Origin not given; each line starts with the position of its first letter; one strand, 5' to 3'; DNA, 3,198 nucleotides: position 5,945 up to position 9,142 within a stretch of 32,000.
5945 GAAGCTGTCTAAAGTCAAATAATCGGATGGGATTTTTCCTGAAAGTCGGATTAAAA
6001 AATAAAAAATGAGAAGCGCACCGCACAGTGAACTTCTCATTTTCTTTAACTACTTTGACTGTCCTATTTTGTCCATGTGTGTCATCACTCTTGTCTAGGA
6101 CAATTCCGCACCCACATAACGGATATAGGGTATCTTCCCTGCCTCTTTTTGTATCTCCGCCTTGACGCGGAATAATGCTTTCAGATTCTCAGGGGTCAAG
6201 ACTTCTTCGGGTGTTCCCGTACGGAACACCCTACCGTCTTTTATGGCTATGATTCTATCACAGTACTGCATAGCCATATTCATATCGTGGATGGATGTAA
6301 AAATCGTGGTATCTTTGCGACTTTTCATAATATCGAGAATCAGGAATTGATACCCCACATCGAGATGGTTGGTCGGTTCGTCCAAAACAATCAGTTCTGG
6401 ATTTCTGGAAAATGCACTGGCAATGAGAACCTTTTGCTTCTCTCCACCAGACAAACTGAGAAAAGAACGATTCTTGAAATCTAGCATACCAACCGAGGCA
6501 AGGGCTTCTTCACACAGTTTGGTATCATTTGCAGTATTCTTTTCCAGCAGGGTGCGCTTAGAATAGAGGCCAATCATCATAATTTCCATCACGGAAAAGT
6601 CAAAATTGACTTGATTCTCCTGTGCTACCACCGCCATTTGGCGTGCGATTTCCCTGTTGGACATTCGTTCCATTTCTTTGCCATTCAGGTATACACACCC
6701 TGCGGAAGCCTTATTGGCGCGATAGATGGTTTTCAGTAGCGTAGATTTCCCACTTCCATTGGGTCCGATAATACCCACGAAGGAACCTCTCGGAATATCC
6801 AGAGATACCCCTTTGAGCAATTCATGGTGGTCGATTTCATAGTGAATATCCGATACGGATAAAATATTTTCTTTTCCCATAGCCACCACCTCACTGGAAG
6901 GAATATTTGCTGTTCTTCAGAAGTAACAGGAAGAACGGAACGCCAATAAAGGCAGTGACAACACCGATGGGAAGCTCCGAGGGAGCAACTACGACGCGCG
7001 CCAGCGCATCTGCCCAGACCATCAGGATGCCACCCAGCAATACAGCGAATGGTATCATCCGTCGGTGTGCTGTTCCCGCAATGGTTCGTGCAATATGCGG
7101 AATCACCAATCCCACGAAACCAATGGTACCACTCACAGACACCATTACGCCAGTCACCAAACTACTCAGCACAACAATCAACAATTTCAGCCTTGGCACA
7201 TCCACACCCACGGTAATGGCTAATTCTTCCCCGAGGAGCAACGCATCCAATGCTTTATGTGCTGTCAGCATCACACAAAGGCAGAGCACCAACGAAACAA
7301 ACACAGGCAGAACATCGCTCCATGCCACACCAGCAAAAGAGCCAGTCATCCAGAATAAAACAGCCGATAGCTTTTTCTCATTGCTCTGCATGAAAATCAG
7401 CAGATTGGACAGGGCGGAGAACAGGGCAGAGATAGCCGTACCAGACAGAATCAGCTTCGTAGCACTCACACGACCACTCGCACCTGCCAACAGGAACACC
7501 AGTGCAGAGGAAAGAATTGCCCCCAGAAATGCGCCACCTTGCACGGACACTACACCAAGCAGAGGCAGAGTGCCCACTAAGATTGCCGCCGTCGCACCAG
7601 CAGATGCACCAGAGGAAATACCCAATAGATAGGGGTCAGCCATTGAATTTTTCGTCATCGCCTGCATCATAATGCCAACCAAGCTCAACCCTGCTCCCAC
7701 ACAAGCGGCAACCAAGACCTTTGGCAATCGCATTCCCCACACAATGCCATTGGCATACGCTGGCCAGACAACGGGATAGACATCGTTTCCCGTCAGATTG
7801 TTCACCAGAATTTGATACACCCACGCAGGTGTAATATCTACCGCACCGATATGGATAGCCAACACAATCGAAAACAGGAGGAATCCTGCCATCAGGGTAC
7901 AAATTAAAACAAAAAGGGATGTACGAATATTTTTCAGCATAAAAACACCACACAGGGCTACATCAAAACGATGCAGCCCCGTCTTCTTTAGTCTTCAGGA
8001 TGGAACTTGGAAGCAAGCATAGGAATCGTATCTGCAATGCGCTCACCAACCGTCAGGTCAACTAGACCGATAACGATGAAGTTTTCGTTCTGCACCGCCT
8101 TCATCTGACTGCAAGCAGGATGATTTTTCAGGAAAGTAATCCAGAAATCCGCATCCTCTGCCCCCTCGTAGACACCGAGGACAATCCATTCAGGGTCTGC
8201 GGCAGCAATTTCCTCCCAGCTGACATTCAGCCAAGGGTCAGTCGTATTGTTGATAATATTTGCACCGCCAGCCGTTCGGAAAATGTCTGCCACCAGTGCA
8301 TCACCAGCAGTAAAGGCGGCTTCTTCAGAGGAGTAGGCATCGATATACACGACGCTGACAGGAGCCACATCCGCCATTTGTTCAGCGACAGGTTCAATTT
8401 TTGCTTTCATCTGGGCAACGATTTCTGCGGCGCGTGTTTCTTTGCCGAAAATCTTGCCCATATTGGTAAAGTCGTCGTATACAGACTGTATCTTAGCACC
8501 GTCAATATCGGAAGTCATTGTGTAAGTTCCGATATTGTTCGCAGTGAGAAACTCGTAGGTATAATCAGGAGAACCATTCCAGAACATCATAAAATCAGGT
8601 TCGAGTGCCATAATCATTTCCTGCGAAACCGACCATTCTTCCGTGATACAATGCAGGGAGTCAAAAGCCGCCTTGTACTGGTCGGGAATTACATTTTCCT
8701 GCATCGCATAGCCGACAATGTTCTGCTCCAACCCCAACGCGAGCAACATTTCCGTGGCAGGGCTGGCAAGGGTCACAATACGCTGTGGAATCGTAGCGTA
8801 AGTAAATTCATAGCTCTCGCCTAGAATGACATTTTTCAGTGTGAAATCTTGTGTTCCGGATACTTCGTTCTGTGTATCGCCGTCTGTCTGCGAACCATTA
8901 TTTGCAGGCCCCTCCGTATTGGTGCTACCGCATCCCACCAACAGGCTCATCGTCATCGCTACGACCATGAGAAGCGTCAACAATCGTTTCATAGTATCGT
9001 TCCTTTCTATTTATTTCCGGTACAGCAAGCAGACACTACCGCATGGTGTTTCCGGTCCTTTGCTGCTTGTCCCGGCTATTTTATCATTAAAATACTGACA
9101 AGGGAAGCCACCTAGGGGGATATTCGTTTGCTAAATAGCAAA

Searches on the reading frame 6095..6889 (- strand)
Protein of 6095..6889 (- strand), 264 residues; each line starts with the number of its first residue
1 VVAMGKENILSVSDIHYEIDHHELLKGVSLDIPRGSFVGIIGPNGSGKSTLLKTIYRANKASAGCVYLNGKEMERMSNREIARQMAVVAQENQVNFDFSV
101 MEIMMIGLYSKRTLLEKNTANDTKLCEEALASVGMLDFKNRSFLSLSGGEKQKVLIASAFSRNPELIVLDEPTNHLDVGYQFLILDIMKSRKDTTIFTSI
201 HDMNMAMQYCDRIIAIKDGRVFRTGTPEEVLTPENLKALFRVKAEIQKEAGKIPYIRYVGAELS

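Call 34: search_protein_families(library=pfam, proteins=[window:6095-6889:-], max_evalue=0.0001)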
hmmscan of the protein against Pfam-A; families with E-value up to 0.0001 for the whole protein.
window:6095-6889:- (264 aa): 4 families
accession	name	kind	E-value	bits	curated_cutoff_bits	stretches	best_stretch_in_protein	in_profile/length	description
PF00005.33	ABC_tran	-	9e-33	114.2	25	1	25-174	1-137/137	ABC transporter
PF13304.12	AAA_21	-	1.4e-13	52.1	27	2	140-193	232-288/304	AAA domain, putative AbiEii toxin, Type IV TA system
PF02463.25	SMC_N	-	1.2e-07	31.8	40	1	36-217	25-212/220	RecF/RecN/SMC N terminal domain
PF13173.12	AAA_14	-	5.6e-06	26.8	27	0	37-80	4-47/129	AAA domain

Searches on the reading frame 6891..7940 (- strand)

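Call 34: search_protein_families(library=pfam, proteins=[window:6891-7940:-], max_evalue=0.0001)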
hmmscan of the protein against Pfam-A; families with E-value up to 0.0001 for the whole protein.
window:6891-7940:- (349 aa): 1 family
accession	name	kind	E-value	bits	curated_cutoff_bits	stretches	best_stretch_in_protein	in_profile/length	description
PF01032.23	FecCD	-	6.5e-90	301.8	26.5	1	21-341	2-309/311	FecCD transport family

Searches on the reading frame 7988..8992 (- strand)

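Call 34: search_protein_families(library=pfam, proteins=[window:7988-8992:-], max_evalue=0.0001)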
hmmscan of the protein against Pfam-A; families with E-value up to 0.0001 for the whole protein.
window:7988-8992:- (334 aa): 1 family
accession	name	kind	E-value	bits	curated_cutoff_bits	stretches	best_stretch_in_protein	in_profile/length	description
PF01497.23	Peripla_BP_2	-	5.8e-30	104.9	27.5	1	72-308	1-231/235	Periplasmic binding protein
